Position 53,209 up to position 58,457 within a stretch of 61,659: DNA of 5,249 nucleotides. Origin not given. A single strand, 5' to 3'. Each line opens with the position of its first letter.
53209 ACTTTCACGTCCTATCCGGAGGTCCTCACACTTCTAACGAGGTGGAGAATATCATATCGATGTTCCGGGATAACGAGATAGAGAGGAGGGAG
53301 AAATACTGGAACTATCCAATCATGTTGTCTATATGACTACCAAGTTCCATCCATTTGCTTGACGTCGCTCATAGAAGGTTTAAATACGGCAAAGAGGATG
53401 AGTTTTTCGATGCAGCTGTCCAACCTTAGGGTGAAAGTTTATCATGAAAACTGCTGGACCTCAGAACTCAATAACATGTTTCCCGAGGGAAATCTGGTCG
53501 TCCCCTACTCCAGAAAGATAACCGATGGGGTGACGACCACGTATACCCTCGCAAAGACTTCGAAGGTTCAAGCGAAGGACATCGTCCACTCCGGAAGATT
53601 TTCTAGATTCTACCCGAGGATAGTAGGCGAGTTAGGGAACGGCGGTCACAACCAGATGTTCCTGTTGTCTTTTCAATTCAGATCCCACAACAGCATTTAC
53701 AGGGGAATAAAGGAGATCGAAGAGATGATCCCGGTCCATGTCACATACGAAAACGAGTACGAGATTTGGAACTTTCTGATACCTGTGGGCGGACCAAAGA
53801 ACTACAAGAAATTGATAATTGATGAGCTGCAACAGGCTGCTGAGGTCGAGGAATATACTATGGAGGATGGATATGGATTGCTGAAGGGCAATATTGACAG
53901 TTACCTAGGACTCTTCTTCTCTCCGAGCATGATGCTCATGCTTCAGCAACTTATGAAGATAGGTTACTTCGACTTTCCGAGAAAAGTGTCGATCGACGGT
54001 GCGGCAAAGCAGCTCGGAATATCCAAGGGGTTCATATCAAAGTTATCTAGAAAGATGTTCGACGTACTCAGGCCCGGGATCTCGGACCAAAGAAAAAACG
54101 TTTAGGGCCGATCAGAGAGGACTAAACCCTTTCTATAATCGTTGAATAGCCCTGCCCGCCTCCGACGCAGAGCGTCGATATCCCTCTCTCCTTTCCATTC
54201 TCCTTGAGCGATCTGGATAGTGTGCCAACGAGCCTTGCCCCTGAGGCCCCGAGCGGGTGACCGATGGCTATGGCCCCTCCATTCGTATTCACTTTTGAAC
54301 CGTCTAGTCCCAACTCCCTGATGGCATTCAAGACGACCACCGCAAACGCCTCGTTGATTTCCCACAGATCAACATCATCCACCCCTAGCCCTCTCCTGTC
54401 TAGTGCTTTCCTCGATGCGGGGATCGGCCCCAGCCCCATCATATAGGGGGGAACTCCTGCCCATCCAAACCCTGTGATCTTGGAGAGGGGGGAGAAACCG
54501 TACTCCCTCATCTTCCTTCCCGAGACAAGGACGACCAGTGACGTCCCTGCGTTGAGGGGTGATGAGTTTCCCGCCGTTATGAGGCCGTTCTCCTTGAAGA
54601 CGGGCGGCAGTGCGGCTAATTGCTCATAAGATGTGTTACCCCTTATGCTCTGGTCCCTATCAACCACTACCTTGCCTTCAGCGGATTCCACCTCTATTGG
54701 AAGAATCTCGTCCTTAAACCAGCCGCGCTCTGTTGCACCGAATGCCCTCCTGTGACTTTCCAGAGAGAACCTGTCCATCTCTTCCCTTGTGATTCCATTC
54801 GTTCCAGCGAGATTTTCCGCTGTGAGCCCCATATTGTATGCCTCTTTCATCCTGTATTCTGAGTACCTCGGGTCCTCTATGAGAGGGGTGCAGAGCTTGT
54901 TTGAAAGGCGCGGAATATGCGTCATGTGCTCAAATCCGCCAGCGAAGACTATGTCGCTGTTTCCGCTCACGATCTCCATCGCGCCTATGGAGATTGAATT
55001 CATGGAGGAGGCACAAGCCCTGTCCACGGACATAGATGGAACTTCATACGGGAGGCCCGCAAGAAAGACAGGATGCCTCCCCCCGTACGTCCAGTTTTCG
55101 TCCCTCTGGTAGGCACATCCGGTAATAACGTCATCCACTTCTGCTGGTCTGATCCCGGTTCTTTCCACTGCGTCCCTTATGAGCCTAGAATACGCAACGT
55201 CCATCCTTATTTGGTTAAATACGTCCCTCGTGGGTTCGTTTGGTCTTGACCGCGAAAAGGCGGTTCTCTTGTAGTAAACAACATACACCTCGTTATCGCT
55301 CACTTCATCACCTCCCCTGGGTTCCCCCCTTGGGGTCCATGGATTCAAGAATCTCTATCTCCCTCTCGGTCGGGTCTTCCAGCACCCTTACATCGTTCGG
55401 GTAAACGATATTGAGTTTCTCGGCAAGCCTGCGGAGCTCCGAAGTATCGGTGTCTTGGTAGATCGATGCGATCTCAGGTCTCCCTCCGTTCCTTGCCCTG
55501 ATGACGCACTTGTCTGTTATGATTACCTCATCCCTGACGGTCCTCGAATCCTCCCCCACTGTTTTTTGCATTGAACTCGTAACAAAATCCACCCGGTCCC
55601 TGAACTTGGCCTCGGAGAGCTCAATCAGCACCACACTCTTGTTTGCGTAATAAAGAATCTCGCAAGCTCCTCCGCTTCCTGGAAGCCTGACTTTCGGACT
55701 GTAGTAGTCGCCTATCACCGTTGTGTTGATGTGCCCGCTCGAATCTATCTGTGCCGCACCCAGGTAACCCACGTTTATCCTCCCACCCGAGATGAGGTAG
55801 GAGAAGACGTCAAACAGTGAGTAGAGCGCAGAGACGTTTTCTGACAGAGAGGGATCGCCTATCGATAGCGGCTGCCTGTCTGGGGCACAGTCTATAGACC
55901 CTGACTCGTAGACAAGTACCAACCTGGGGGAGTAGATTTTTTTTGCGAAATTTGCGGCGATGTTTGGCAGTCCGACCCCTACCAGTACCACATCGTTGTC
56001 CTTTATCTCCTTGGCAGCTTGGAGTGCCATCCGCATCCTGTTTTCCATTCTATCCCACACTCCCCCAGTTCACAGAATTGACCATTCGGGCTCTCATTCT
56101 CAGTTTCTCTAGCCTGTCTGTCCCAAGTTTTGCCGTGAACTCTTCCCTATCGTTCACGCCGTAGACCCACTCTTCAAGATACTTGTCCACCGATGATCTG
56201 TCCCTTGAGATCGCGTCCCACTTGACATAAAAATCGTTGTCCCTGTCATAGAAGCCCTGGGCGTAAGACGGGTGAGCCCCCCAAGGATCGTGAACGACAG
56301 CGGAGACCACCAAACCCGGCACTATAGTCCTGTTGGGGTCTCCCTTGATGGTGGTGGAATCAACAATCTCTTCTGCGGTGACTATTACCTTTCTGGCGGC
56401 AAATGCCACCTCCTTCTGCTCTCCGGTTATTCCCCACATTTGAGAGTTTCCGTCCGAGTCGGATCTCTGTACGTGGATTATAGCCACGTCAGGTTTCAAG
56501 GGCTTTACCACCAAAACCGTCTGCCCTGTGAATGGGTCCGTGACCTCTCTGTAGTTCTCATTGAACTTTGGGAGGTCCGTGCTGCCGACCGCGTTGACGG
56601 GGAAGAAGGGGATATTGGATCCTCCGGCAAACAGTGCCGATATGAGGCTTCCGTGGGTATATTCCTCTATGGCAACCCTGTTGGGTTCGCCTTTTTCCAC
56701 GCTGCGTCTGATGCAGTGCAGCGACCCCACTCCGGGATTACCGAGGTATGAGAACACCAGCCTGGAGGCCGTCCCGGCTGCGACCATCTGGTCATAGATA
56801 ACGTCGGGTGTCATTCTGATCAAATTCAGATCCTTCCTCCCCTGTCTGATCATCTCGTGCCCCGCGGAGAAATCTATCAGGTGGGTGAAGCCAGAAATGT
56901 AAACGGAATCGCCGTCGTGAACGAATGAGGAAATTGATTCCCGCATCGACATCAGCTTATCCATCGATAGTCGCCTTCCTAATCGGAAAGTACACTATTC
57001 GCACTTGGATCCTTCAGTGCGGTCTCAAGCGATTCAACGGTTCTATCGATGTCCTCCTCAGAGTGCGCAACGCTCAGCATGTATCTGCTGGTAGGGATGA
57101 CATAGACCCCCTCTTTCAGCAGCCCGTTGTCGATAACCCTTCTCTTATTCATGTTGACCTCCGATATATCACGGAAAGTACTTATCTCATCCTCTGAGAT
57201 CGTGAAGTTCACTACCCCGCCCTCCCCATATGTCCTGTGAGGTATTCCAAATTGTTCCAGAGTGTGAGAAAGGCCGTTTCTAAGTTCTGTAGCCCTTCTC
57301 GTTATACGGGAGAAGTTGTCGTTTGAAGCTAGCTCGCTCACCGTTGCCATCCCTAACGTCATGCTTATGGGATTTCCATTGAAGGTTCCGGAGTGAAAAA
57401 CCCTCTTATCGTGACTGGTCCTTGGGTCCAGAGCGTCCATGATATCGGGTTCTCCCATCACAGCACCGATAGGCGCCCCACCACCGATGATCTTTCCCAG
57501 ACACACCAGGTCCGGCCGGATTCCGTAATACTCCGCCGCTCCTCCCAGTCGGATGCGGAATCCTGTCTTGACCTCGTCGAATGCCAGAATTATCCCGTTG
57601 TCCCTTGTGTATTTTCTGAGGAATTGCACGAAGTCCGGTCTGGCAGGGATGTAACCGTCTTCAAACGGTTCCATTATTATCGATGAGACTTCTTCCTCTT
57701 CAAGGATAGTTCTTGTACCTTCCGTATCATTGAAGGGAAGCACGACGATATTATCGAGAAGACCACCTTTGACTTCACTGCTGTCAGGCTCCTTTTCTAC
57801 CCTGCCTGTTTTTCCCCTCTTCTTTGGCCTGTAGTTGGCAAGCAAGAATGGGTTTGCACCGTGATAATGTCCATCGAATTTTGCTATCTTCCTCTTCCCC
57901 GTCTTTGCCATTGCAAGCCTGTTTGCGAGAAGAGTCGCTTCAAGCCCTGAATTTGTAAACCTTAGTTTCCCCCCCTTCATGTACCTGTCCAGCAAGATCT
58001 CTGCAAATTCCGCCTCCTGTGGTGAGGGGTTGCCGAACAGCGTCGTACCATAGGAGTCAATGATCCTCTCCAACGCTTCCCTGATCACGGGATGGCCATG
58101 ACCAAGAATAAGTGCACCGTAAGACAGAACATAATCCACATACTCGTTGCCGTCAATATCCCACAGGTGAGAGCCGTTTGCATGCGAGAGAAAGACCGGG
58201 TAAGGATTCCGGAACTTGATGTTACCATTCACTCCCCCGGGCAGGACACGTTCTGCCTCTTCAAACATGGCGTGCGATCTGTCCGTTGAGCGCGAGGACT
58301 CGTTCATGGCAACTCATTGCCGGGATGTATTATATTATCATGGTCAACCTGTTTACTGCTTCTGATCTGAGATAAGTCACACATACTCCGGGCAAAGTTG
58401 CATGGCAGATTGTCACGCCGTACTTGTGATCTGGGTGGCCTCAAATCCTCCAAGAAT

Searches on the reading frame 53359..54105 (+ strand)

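Call 83: search_protein_families(library=pfam, proteins=[window:53359-54105:+], max_evalue=0.0001)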
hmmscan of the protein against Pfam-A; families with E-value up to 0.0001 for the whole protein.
window:53359-54105:+ (248 aa): 1 family
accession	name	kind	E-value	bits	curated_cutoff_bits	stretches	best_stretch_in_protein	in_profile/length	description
PF04967.18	HTH_10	-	2.8e-06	27.5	23.1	1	195-224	9-38/53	HTH DNA binding domain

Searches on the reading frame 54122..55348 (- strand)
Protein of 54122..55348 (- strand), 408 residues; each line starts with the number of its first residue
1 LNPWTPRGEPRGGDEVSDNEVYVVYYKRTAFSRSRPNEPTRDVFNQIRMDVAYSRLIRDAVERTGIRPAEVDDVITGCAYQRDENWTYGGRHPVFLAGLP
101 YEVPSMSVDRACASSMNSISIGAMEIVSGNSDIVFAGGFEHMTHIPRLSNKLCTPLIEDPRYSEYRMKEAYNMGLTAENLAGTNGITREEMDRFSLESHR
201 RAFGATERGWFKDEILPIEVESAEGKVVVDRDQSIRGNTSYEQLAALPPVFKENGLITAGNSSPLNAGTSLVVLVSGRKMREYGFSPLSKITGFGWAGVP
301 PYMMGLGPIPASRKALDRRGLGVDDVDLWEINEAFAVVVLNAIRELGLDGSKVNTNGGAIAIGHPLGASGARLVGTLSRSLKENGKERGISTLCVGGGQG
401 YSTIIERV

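Call 83: search_protein_families(library=pfam, proteins=[window:54122-55348:-], max_evalue=0.0001)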
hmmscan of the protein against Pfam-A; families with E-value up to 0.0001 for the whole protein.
window:54122-55348:- (408 aa): 4 families
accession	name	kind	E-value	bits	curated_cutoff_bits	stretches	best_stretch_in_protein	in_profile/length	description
PF00108.29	Thiolase_N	-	8.2e-58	196.3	26.4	1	22-276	2-258/260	Thiolase, N-terminal domain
PF02803.24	Thiolase_C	-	1.7e-45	154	27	1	286-407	2-123/123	Thiolase, C-terminal domain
PF00109.32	ketoacyl-synt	-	6.3e-06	26.4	20.8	1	104-144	166-206/252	Beta-ketoacyl synthase, N-terminal domain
PF22691.2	Thiolase_C_1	-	1.2e-05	25.6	28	0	311-348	23-60/144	Thiolase C-terminal domain-like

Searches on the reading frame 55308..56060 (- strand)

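Call 83: search_protein_families(library=pfam, proteins=[window:55308-56060:-], max_evalue=0.0001)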
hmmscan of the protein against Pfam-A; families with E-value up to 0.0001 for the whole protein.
window:55308-56060:- (250 aa): 1 family
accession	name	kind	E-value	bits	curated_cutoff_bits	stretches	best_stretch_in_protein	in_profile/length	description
PF01144.29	CoA_trans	-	1.5e-28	100.2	23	1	10-190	3-194/217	Coenzyme A transferase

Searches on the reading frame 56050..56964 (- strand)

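Call 83: search_protein_families(library=pfam, proteins=[window:56050-56964:-], max_evalue=0.0001)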
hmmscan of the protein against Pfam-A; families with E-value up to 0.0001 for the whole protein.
window:56050-56964:- (304 aa): 1 family
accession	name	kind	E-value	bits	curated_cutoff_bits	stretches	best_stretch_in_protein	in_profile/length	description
PF01144.29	CoA_trans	-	2.9e-25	89.4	23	1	5-225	2-216/217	Coenzyme A transferase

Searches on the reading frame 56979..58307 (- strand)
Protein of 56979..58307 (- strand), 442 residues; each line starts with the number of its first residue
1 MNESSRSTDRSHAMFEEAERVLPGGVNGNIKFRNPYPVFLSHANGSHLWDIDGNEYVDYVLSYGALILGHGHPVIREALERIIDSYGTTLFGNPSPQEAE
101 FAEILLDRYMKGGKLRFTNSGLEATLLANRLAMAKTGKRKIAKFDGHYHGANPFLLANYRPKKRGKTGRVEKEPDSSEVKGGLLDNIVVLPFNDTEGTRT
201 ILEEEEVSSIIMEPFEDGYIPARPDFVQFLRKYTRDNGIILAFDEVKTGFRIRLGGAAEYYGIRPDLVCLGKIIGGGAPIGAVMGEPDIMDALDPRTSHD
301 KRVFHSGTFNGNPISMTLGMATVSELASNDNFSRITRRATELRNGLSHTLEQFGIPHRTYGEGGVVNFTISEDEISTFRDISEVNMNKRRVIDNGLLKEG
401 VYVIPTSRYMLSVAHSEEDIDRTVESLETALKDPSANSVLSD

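Call 83: search_protein_families(library=pfam, proteins=[window:56979-58307:-], max_evalue=0.0001)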
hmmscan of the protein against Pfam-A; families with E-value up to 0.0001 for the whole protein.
window:56979-58307:- (442 aa): 1 family
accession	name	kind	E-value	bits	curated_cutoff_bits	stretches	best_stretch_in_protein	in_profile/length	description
PF00202.27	Aminotran_3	-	3.6e-54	184.5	30.5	1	35-431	8-403/403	Aminotransferase class-III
